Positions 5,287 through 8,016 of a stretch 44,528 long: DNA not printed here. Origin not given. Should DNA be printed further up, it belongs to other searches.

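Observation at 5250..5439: An RNAP-distal spacer holds twin 14-nt motifs flanking an AT-rich hairpin block, a candidate phage promoter or primary origin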

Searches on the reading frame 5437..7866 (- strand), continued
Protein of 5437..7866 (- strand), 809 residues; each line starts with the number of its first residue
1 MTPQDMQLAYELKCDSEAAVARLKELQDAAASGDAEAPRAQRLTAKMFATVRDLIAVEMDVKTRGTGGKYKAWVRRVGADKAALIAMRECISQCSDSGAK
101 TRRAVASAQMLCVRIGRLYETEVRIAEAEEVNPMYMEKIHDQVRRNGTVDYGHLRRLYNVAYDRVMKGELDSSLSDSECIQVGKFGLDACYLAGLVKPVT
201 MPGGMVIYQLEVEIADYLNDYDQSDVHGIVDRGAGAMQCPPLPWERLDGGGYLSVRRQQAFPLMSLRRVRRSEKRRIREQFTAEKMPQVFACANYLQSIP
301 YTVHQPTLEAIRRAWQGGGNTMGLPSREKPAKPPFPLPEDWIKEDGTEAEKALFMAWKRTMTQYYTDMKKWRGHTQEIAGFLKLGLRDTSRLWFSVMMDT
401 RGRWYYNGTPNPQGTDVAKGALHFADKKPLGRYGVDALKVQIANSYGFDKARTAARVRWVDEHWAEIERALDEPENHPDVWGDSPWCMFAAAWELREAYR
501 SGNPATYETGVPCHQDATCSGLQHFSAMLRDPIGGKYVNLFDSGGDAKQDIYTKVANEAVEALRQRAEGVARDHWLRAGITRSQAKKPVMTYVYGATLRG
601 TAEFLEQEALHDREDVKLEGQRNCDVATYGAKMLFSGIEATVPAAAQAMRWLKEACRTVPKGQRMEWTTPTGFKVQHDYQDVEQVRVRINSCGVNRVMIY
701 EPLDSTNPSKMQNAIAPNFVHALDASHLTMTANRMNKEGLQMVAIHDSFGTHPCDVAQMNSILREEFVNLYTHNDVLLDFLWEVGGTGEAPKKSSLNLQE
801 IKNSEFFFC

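Call 32: find_encoding_contigs(protein=P0008, flank=10000, max_places=1)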
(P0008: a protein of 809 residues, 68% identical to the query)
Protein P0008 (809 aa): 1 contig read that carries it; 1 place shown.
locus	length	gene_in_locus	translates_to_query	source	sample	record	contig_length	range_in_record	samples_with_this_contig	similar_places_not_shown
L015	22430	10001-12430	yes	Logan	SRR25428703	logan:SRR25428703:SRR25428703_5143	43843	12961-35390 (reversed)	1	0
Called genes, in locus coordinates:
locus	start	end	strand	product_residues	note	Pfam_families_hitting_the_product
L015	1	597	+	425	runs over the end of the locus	-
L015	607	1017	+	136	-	-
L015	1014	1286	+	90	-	-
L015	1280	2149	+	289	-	PF01068:DNA_ligase_A_M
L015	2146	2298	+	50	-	-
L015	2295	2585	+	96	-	-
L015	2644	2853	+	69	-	-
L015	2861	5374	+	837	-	PF00476:DNA_pol_A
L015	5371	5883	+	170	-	PF11753:DUF3310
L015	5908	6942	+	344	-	-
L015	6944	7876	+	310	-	-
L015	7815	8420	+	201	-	PF02945:Endonuclease_7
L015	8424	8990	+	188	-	-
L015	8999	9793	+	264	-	PF13482:RNase_H_2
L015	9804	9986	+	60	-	-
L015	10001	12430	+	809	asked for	PF14700:RPOL_N (weak), PF00940:RNA_pol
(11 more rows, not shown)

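Call 33: find_encoding_contigs(protein=P0012, flank=10000, max_places=1)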
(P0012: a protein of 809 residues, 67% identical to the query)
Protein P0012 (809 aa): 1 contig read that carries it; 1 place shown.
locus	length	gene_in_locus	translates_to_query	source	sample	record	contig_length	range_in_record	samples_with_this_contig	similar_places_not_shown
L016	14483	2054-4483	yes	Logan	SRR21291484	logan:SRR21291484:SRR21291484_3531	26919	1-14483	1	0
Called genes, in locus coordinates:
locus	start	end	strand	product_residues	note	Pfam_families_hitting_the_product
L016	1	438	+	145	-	?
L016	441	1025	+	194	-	-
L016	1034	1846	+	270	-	PF13482:RNase_H_2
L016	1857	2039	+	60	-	-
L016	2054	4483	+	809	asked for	PF14700:RPOL_N (weak), PF00940:RNA_pol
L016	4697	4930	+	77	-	-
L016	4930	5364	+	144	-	-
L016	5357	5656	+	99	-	-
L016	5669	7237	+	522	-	PF12236:Head-tail_con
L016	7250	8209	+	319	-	-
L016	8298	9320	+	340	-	-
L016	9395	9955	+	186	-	PF17212:Tube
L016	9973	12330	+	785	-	PF25675:Phage_nozzle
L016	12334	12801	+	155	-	-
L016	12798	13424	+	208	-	PF24072:T7_gp14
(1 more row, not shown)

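Call 34: find_encoding_contigs(protein=P0017, flank=10000, max_places=1)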
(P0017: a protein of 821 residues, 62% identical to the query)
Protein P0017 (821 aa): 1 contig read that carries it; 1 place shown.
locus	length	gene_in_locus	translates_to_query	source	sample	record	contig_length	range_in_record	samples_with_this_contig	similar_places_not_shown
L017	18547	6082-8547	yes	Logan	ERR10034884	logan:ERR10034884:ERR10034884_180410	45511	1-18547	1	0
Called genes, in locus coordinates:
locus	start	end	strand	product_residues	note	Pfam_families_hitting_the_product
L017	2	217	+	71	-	?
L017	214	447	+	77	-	-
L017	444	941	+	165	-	PF11753:DUF3310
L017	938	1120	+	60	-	-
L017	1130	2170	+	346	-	-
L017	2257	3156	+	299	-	-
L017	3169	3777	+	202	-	PF02945:Endonuclease_7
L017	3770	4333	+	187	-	-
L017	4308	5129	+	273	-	PF13482:RNase_H_2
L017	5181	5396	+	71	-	-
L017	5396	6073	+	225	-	-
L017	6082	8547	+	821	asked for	PF14700:RPOL_N (faint), PF00940:RNA_pol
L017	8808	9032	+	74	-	-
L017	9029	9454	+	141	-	-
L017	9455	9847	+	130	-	-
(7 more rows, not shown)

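Call 35: find_encoding_contigs(protein=P0009, flank=10000, max_places=1)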
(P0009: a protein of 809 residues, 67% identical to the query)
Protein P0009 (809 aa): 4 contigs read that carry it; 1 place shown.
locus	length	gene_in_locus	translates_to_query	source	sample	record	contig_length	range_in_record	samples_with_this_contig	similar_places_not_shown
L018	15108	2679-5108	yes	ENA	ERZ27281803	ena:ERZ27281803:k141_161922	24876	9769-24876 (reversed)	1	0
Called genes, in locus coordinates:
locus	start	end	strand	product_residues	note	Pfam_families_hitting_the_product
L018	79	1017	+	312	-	-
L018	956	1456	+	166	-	PF02945:Endonuclease_7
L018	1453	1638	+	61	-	-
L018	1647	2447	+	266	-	PF13482:RNase_H_2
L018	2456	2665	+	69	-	-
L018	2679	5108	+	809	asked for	PF14700:RPOL_N (weak), PF00940:RNA_pol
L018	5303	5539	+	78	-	-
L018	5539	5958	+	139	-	-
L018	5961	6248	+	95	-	-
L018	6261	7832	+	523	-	PF12236:Head-tail_con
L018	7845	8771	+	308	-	-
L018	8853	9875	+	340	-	-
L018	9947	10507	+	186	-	PF17212:Tube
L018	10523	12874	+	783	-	PF25675:Phage_nozzle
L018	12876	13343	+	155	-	-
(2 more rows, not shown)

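Call 36: find_encoding_contigs(protein=P0010, flank=10000, max_places=1)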
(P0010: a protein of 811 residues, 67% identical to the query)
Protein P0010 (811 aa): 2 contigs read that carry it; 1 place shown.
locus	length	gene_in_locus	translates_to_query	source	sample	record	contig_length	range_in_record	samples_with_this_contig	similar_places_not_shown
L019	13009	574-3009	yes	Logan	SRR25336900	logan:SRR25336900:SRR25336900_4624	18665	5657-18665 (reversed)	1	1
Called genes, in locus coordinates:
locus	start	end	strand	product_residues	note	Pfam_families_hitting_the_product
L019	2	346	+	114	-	?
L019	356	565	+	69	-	-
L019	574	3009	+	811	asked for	PF14700:RPOL_N (weak), PF00940:RNA_pol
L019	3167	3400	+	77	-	-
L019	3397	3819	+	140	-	-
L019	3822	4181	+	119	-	-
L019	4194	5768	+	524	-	PF12236:Head-tail_con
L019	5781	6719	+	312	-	-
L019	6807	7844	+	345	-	-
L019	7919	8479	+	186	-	PF17212:Tube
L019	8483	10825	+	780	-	PF25675:Phage_nozzle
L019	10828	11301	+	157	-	-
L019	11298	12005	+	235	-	PF24072:T7_gp14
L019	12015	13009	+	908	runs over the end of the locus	-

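Call 61: search_solved_structures(query=window:5440-7866:-, max_evalue=1e-10, show_alignments=1)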
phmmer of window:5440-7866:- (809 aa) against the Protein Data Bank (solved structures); distinct sequences matched with E-value up to 1e-10: 16.
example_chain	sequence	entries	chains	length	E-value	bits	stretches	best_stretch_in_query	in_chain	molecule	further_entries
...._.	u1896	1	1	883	1.8e-70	241.3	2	30-565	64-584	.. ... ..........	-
2pi4_A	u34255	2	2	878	1.7e-69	238.1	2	30-565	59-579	DNA-directed RNA polymerase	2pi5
1cez_A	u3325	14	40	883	1.8e-69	238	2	30-565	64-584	PROTEIN (BACTERIOPHAGE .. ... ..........) | DNA-DIRECTED RNA POLYMERASE | BACTERIOPHAGE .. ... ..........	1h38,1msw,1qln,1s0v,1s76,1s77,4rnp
9yxm_A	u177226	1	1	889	1.8e-69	238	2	30-565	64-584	RNA polymerase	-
3e2e_A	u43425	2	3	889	2.2e-69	237.8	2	30-565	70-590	DNA-directed RNA polymerase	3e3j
5ola_E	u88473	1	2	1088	1.8e-62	214.9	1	237-773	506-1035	DNA-directed RNA polymerase, mitochondrial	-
4boc_A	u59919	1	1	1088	1.8e-62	214.9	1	237-773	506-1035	DNA-DIRECTED RNA POLYMERASE, MITOCHONDRIAL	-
8u8u_E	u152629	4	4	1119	1.8e-62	214.8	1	237-773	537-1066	DNA-directed RNA polymerase, mitochondrial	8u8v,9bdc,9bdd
6erp_A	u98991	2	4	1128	1.9e-62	214.8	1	237-773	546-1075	DNA-directed RNA polymerase, mitochondrial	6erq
3spa_A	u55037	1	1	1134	1.9e-62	214.8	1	237-773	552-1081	DNA-directed RNA polymerase, mitochondrial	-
7a8p_A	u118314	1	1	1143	1.9e-62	214.8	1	237-773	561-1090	DNA-directed RNA polymerase, mitochondrial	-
9gzm_A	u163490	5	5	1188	2.1e-62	214.6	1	237-773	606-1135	DNA-directed RNA polymerase, mitochondrial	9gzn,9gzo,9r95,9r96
7pzp_A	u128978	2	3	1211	2.2e-62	214.6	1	237-773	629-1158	DNA-directed RNA polymerase, mitochondrial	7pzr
9mn4_E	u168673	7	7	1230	2.3e-62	214.5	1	237-773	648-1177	DNA-directed RNA polymerase, mitochondrial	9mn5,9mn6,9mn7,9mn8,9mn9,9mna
7zc4_A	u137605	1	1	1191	3.9e-62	213.8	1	237-773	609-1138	DNA-directed RNA polymerase, mitochondrial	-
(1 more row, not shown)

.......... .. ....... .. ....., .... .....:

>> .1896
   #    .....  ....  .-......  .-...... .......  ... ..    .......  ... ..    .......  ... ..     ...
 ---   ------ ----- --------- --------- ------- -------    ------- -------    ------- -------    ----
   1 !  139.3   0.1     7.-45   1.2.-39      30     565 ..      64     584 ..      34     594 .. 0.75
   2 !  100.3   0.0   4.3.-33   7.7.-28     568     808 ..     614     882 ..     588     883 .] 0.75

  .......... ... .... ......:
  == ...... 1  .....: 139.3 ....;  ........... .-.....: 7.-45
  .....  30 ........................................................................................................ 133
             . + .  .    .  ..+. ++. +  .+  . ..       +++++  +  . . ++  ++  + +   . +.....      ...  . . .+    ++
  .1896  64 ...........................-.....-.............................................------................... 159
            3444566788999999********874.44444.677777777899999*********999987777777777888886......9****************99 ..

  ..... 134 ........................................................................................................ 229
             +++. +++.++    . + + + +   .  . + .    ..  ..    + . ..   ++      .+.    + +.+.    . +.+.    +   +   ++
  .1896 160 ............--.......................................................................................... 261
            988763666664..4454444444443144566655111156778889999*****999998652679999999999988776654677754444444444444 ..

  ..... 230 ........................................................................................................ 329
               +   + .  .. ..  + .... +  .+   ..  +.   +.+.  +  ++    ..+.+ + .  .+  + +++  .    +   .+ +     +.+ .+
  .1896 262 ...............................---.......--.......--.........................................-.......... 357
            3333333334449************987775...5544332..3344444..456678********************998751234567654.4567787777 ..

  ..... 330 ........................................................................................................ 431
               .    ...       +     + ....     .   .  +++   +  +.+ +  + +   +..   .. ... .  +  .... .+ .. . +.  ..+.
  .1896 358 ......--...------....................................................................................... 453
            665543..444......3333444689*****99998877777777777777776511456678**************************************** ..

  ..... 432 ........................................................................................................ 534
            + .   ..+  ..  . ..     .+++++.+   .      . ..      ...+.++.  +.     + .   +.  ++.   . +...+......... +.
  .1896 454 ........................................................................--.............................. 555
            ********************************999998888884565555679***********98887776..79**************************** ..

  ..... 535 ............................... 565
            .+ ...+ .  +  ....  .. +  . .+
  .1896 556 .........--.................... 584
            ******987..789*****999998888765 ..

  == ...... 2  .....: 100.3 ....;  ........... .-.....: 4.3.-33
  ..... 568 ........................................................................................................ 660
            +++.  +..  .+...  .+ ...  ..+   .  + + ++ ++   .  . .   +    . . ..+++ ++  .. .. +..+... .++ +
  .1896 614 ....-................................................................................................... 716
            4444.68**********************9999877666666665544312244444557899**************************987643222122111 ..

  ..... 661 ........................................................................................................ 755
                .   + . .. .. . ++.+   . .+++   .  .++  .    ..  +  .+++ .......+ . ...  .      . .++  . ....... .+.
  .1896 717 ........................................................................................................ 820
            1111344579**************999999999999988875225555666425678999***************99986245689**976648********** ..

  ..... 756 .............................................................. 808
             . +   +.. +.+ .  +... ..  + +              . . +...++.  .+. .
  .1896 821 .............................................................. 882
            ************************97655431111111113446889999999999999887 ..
